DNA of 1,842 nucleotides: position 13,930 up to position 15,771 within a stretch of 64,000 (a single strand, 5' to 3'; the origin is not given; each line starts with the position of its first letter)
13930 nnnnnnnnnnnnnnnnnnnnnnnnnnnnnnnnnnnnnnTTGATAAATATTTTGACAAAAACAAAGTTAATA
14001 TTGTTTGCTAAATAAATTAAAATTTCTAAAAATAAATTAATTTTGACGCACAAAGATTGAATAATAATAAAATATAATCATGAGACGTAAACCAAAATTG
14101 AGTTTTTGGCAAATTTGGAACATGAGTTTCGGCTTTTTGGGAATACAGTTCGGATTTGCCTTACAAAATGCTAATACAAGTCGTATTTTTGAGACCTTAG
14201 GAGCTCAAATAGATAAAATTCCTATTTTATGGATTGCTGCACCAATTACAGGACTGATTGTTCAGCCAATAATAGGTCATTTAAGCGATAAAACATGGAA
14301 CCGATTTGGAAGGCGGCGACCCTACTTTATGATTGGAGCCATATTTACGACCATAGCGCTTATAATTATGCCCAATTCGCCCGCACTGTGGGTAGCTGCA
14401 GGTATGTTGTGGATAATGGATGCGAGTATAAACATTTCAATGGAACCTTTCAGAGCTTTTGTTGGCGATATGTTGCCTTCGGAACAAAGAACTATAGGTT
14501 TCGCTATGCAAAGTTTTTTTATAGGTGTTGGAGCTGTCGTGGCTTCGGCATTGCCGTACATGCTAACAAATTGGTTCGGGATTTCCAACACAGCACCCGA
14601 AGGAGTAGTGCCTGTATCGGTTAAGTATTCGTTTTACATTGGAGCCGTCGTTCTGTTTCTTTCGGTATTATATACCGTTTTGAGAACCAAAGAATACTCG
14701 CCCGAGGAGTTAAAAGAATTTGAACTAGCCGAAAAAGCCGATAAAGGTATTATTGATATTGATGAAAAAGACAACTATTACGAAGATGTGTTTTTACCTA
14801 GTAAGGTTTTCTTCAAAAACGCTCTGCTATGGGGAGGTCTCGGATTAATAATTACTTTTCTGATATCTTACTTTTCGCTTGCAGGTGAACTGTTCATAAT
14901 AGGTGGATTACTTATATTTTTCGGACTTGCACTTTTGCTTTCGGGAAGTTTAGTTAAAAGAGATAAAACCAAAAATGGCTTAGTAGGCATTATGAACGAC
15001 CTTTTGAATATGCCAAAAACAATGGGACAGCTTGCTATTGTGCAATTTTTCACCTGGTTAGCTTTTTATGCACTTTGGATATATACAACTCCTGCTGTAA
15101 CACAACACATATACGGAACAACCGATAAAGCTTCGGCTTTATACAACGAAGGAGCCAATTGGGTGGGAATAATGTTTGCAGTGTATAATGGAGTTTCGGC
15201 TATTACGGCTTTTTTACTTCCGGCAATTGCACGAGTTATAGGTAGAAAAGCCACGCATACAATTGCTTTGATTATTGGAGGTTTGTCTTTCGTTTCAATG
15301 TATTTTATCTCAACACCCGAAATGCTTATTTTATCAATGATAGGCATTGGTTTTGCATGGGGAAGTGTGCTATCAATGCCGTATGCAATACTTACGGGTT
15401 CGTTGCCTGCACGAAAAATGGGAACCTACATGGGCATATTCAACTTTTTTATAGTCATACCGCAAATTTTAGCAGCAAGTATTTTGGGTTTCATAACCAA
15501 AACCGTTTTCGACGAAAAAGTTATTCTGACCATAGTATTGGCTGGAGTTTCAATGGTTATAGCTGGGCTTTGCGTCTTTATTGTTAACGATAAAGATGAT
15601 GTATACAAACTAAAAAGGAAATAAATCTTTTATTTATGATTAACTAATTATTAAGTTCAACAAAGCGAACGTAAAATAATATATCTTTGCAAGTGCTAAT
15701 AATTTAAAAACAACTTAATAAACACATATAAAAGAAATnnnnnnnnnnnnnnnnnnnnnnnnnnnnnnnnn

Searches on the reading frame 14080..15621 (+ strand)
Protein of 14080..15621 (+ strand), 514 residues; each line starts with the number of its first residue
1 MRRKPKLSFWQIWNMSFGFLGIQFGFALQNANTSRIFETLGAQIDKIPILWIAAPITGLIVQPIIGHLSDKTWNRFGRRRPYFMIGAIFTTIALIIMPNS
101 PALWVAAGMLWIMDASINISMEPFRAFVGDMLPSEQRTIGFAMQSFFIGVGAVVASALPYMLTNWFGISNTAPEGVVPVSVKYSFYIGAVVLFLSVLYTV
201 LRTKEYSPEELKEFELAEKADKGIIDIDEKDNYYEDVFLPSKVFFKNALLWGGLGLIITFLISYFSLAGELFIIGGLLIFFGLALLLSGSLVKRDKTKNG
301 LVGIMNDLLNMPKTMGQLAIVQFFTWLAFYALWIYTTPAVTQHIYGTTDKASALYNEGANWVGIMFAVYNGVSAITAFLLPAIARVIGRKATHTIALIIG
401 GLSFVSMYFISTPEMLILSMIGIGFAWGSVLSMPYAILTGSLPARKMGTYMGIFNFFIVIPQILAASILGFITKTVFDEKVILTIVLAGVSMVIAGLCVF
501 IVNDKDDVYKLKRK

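Call 9: search_protein_families(library=pfam, proteins=[window:14080-15621:+], max_evalue=0.001)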
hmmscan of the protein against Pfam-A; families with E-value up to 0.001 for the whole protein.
window:14080-15621:+ (514 aa): 2 families
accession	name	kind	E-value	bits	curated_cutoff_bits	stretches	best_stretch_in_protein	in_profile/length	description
PF07690.21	MFS_1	-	1.7e-35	123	33.4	3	16-289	2-241/347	Major Facilitator Superfamily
PF13347.12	MFS_2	-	6.2e-12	45.2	27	1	52-209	40-199/427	MFS/sugar transport protein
